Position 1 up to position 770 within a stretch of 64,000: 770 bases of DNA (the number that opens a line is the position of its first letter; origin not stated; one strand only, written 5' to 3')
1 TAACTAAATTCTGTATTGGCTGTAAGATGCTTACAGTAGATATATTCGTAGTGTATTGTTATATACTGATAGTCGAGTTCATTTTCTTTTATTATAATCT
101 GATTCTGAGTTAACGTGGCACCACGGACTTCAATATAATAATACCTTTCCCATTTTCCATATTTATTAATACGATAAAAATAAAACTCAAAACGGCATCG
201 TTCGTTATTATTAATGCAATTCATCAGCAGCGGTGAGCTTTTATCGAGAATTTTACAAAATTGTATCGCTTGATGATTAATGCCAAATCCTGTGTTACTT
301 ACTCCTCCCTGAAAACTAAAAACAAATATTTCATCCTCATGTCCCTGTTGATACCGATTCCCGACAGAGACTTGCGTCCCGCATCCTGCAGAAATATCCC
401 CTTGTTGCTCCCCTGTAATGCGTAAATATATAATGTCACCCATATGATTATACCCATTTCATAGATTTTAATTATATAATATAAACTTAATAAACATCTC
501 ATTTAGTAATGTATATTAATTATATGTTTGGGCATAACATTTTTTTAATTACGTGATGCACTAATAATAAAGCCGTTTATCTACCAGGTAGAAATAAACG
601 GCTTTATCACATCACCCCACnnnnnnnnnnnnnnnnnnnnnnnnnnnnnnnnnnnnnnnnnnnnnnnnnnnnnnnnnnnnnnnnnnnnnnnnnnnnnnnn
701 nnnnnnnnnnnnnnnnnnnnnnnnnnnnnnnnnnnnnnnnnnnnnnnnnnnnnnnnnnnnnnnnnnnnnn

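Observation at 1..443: AT-rich T6SS Hcp-family gene next to ybbP, pointing toward the rhs locus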

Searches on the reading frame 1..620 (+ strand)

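Call 14: search_solved_structures(query=L001:18443-20443:-, max_evalue=0.01, show_alignments=2)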
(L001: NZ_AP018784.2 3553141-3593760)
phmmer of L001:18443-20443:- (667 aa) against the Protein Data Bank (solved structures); distinct sequences matched with E-value up to 0.01: 7.
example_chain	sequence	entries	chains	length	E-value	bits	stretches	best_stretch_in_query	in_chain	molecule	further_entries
6sjl_D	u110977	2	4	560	7.2e-127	427.8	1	173-661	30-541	Putative type VI secretion protein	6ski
3he1_A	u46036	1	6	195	2e-14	56.2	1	5-111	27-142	Major exported Hcp3 protein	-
6a2v_A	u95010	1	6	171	5.9e-12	48.1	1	3-120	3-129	Type VI secretion system tube protein Hcp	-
9j3f_A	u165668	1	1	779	4.3e-10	41.9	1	322-465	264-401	Tle1 phospholipase domain-containing protein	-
5mxn_1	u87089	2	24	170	9.1e-10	40.8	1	6-113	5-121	Haemolysin co-regulated protein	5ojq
4o5p_A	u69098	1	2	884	2.3e-06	29.6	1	323-392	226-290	Uncharacterized protein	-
5urw_11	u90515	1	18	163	9.1e-05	24.3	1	16-114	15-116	Hcp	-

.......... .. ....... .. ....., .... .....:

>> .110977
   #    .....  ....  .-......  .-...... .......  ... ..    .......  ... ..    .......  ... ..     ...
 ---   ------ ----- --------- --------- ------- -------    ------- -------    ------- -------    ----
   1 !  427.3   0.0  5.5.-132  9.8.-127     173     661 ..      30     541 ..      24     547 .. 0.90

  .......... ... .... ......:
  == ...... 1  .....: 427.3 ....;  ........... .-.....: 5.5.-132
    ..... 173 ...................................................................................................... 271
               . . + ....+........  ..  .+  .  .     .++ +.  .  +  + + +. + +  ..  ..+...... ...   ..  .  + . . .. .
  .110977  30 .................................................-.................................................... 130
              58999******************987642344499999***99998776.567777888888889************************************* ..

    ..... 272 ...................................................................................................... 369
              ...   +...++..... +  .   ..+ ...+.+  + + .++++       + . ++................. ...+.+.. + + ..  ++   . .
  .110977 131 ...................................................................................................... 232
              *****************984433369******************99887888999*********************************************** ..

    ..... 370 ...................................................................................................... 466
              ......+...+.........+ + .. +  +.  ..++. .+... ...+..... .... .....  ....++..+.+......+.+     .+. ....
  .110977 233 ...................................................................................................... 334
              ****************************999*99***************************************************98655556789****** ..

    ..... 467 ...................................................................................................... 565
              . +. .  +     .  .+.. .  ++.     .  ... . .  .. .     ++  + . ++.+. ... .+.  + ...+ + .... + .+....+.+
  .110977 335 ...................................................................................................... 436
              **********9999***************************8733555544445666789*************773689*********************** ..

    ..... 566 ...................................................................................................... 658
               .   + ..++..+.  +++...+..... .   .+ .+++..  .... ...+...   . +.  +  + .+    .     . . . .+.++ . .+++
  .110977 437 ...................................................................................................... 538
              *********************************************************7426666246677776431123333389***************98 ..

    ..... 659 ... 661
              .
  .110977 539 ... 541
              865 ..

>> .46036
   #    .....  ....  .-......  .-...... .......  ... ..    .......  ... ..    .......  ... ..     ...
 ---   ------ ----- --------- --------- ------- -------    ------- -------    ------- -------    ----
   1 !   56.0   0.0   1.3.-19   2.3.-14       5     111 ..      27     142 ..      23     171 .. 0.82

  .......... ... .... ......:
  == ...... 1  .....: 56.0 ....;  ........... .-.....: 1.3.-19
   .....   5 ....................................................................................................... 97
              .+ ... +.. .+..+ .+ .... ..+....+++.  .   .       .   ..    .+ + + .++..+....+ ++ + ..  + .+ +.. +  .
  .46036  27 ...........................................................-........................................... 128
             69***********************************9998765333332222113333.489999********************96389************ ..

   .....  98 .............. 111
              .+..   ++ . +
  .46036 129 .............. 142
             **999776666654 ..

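Call 16: profile_search(protein=L001:18443-20443:-)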
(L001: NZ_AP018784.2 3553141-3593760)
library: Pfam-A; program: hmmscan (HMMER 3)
A. the first sequence (667 residues): domains with independent E <= 10: 3; with E <= 0.001: 2
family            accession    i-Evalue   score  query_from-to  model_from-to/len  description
T6SS_HCP          PF05638.18    1.4e-12    48.4       6-138         1-128/129  Type VI secretion system effector, Hcp
T6SS_Tle1-like_ca PF09994.14    3.7e-10    40.0     368-459       168-272/287  T6SS, Phospholipase effector Tle1-like, catalytic domain
T6SS_Tle1-like_ca PF09994.14        9.6     5.9     328-343        98-113/287  T6SS, Phospholipase effector Tle1-like, catalytic domain

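Call 17: profile_search(protein=L001:17120-17785:-)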
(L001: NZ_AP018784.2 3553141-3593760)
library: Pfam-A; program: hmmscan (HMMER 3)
A. the first sequence (222 residues): domains with independent E <= 10: 1; with E <= 0.001: 1
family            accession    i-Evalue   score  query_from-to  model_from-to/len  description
DUF2931           PF11153.13    4.3e-24    85.7      28-201         9-151/182  Protein of unknown function (DUF2931)

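Call 20: search_protein_families(proteins=[L001:18443-20443:-, L001:17120-17785:-, L001:16445-17110:-], library=ncbifam, max_evalue=0.01)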
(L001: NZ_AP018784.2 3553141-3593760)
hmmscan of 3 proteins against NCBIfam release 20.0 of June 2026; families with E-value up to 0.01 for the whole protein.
L001:18443-20443:- (667 aa): 1 family
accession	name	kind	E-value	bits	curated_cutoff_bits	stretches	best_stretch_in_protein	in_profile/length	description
TIGR03344.1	VI_effect_Hcp1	subfamily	6.3e-36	123.8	58.9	1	1-149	1-163/167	type VI secretion system tube protein TssD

L001:17120-17785:- (222 aa): 0 families

L001:16445-17110:- (222 aa): 0 families

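Call 40: search_solved_structures(query=L001:17120-17785:-, max_evalue=1)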
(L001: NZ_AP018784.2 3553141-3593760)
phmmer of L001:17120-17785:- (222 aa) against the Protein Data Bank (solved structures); distinct sequences matched with E-value up to 1: 1.
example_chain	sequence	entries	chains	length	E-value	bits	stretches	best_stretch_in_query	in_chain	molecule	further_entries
3tny_A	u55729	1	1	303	0.35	13.3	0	61-99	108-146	YfiY (ABC transport system substrate-binding protein)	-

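Call 47: list_cluster_members(proteins=[L001:18443-20443:-, L001:17120-17785:-])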
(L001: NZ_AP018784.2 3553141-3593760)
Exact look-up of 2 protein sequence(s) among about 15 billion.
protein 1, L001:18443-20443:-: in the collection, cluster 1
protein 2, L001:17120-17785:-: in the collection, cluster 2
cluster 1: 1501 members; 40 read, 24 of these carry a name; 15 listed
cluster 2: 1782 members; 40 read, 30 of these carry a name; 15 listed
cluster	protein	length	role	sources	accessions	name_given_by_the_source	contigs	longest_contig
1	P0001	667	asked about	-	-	type VI secretion system tube protein TssD [Escherichia coli] | type VI secretion system tube protein TssD n=5 Tax=Escherichia coli TaxID=562 ...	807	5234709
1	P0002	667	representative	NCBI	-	-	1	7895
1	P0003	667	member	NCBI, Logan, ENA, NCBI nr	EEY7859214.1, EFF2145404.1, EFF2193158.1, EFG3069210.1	type VI secretion system tube protein TssD [Escherichia coli] | type VI secretion system tube protein Hcp [Escherichia coli]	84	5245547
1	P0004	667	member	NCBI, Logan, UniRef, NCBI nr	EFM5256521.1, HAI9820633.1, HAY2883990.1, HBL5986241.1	TPA: type VI secretion system tube protein Hcp [Escherichia coli] | type VI secretion system tube protein TssD n=1 Tax=Escherichia coli TaxID=562 ... | type VI secretion system tube protein TssD [Escherichia coli]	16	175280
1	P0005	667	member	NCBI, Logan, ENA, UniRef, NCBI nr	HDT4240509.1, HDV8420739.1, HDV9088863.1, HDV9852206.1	Hcp family type VI secretion system effector [Escherichia coli] | type VI secretion system tube protein TssD n=1 Tax=Escherichia coli TaxID=562 ... | type VI secretion system tube protein TssD [Escherichia coli]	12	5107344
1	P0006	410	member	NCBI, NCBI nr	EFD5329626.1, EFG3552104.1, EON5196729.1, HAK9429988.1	TPA: DUF2235 domain-containing protein, partial [Escherichia coli] | DUF2235 domain-containing protein [Escherichia coli]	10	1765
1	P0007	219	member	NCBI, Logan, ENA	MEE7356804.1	DUF2931 family protein [Escherichia coli B12:H4]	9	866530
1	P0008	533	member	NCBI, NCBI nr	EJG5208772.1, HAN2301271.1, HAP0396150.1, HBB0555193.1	TPA: DUF2235 domain-containing protein, partial [Escherichia coli] | DUF2235 domain-containing protein [Escherichia coli]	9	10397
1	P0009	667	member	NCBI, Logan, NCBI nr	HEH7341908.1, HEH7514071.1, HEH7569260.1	TPA: type VI secretion system tube protein Hcp [Escherichia coli] | type VI secretion system tube protein Hcp [Escherichia coli]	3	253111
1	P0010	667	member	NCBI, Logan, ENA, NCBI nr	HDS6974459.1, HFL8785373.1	TPA: type VI secretion system tube protein Hcp [Escherichia coli] | type VI secretion system tube protein Hcp [Escherichia coli]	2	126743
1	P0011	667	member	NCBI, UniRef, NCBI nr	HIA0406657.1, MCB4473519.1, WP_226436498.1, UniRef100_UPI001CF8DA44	type VI secretion system tube protein TssD [Escherichia coli] | type VI secretion system tube protein TssD n=1 Tax=Escherichia coli TaxID=562 ...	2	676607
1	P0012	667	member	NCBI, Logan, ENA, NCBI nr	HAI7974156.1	TPA: type VI secretion system tube protein Hcp [Escherichia coli O25b:H4-ST131] | type VI secretion system tube protein Hcp [Escherichia coli O25b:H4-ST131]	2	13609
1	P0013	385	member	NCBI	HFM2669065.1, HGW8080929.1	TPA: DUF2235 domain-containing protein, partial [Escherichia coli]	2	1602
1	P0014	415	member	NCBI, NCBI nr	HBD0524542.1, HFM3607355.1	TPA: DUF2235 domain-containing protein, partial [Escherichia coli] | DUF2235 domain-containing protein [Escherichia coli]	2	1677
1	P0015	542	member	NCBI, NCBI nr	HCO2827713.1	TPA: DUF2235 domain-containing protein, partial [Escherichia coli] | DUF2235 domain-containing protein [Escherichia coli]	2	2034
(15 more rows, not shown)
